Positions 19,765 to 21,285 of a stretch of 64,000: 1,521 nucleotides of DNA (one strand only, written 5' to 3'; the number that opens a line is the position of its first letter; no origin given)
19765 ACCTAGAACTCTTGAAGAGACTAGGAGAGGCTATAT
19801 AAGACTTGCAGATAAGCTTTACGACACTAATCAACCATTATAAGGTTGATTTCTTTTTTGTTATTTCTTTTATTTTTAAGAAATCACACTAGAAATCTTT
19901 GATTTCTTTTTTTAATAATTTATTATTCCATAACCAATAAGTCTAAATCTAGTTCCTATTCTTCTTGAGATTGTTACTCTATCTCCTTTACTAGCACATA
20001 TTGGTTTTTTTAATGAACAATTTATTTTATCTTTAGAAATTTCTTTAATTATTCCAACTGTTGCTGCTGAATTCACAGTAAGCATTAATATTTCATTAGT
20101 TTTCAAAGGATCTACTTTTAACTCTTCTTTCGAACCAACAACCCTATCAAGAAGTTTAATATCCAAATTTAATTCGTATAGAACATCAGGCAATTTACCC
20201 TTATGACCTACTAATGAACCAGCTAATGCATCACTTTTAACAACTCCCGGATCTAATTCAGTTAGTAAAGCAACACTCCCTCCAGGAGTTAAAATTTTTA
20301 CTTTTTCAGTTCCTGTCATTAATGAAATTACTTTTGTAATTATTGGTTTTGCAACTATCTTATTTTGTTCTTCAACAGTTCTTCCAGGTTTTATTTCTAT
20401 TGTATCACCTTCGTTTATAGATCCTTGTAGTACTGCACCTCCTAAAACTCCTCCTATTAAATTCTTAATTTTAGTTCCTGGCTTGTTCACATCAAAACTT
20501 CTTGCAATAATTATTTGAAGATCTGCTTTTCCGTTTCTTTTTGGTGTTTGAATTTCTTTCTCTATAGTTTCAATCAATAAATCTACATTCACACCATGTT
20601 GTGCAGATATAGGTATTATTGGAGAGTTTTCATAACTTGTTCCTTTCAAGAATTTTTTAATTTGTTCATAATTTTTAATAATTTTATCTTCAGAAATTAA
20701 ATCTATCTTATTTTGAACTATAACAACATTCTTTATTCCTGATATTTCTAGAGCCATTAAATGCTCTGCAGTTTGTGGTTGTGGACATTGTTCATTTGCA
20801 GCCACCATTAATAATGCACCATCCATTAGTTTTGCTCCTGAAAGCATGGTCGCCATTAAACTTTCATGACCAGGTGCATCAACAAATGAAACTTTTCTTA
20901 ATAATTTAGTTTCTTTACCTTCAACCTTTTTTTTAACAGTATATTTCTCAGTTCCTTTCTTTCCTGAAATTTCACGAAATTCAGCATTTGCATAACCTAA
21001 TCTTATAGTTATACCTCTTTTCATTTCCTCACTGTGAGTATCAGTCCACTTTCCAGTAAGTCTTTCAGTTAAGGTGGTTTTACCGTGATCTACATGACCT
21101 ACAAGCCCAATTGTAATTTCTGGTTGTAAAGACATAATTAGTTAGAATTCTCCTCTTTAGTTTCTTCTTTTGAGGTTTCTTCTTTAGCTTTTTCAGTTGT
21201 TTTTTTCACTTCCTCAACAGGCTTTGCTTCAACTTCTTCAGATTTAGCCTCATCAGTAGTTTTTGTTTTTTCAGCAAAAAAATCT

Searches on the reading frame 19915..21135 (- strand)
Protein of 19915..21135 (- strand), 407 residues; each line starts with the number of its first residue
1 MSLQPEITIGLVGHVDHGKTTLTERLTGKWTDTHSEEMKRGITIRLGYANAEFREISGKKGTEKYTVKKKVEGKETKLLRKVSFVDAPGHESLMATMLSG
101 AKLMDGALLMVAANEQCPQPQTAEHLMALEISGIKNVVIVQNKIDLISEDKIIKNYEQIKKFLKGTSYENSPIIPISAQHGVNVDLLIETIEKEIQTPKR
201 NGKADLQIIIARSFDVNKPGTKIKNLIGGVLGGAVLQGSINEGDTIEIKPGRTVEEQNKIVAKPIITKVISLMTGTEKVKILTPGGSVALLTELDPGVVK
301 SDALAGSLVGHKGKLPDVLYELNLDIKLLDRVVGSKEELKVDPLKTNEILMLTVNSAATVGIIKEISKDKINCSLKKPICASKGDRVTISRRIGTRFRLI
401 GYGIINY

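Call 60: search_protein_families(library=ncbifam, proteins=[window:19915-21135:-], max_evalue=0.00001)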
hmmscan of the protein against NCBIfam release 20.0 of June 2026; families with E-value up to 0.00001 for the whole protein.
window:19915-21135:- (407 aa): 30 families (the best 25 are shown)
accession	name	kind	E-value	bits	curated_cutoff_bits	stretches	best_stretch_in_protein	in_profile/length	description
NF003077.0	PRK04000.1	equivalog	2.8e-181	603.2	315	1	3-406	6-411/412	translation initiation factor IF-2 subunit gamma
TIGR03680.1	eif2g_arch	equivalog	3.7e-179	596.2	514.5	1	3-405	2-406/407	translation initiation factor IF-2 subunit gamma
TIGR00475.1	selB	equivalog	1.7e-40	139.3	242.25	2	80-250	50-213/581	selenocysteine-specific translation elongation factor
NF000766.0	PRK00049.1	subfamily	6.1e-27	94.4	449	1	4-252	10-251/396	elongation factor Tu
NF009373.0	PRK12736.1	subfamily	1.4e-26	93.2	452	1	4-269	10-265/394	elongation factor Tu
NF009372.0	PRK12735.1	subfamily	4e-26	91.7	479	1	4-252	10-251/396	elongation factor Tu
NF008969.0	PRK12317.1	subfamily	4.8e-26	91.3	502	1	4-329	5-327/426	elongation factor 1-alpha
TIGR00485.1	EF-Tu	equivalog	2.5e-23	82.5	522.4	1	4-253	10-250/394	elongation factor Tu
TIGR00483.1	EF-1_alpha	equivalog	1.3e-20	73.3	540.1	1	6-329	7-328/427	translation elongation factor EF-1 subunit alpha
TIGR01393.1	lepA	equivalog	3e-17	62.2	533.9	1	10-268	7-245/595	translation elongation factor 4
TIGR00231.1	small_GTP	domain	9.9e-17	61.2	42.5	1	6-193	3-164/164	GTP-binding protein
TIGR00487.1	IF-2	equivalog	1.6e-13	50.3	424.4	1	9-191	90-245/587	translation initiation factor IF-2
TIGR02034.1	CysN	subfamily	2.2e-13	50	336.1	1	80-262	80-266/406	sulfate adenylyltransferase, large subunit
NF003078.0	PRK04004.1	equivalog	2.5e-12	46.2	468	1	9-155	14-149/598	translation initiation factor IF-2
NF003478.0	PRK05124.1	equivalog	2.6e-12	46.1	590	1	80-261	107-292/475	sulfate adenylyltransferase subunit CysN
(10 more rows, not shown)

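Call 61: find_related_loci(query=window:19915-21135:-, collection=genome_contigs, flank=500)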
Query window:19915-21135:- (407 aa) in genome_contigs; peptide patterns used: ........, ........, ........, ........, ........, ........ (x = any residue, [..] = any of these).
599 stretches matched a pattern (row limit reached: there are more); 182 encode a relative of the query (tblastn E <= 1e-3); the best 80 are kept; 80 distinct loci.
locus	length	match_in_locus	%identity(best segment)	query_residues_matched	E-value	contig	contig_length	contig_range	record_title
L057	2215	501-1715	68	2-405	0e+0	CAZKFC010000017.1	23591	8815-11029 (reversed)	MAG TPA_asm: uncultured Methanosarcinales archaeon isolate binchicken_co19_615 genome assembly, contig: NODE_3234_length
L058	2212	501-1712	64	3-405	0e+0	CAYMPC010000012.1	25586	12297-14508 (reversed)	MAG TPA_asm: uncultured Methanosarcinales archaeon isolate SRP319275_co4_76 genome assembly, contig: NODE_1040_length_25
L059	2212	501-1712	63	1-405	0e+0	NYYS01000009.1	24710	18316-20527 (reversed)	MAG: Candidatus Woesearchaeota archaeon isolate ARS73 MHASMcontig_596789, whole genome shotgun sequence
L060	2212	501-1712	67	4-405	0e+0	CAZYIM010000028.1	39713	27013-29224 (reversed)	MAG TPA_asm: uncultured Methanosarcinales archaeon isolate SRP077602_co2_322 genome assembly, contig: NODE_1519_length_3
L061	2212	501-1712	64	4-405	0e+0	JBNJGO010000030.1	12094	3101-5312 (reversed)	MAG: Nanobdellota archaeon isolate Y22_30dBSe2.bin.8 NODE_3247_length_12094_cov_30.209087, whole genome shotgun sequence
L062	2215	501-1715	65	2-405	1e-180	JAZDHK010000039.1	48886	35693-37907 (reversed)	MAG: archaeon isolate MEGAHIT-group-0.318 k141_5200940, whole genome shotgun sequence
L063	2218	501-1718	63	2-405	3e-180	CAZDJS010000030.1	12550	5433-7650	MAG TPA_asm: uncultured Methanosarcinales archaeon isolate SRP141376_co3_395 genome assembly, contig: NODE_13865_length_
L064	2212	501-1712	65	4-406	2e-179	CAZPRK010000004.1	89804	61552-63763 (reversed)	MAG TPA_asm: uncultured Methanosarcinales archaeon isolate SRP200020_co5_145 genome assembly, contig: NODE_322_length_89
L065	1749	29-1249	64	1-405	0e+0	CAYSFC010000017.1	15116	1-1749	MAG TPA_asm: uncultured Methanosarcinales archaeon isolate binchicken_co42_507 genome assembly, contig: NODE_5713_length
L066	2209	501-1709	61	3-405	2e-176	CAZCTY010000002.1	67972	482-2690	MAG TPA_asm: uncultured Methanosarcinales archaeon isolate binchicken_co32_391 genome assembly, contig: NODE_308_length_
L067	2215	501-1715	62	3-405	5e-177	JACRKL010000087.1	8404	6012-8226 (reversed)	MAG: Candidatus Woesearchaeota archaeon isolate NC_groundwater_1854_Pr3_B-0.1um_45_49 SR-2_scaffold_141_2484524, whole g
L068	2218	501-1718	61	2-405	3e-172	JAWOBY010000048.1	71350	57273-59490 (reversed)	MAG: Candidatus Woesearchaeota archaeon isolate BLK3-3.bin.38 k191_2788563, whole genome shotgun sequence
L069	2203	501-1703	63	4-405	2e-171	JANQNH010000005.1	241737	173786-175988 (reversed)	MAG: Candidatus Nanoarchaeia archaeon isolate PL23a_bin.24 k99_5554111, whole genome shotgun sequence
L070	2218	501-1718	60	3-405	6e-171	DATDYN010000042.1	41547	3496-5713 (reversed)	MAG TPA_asm: Candidatus Nanoarchaeia archaeon isolate SMAG_U8166 k141_1386465, whole genome shotgun sequence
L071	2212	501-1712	63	4-405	7e-173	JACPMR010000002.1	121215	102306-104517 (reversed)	MAG: Candidatus Woesearchaeota archaeon isolate NC_groundwater_554_Ag_S-0.1um_37_18 S35_SO-1_scaffold_99905, whole genom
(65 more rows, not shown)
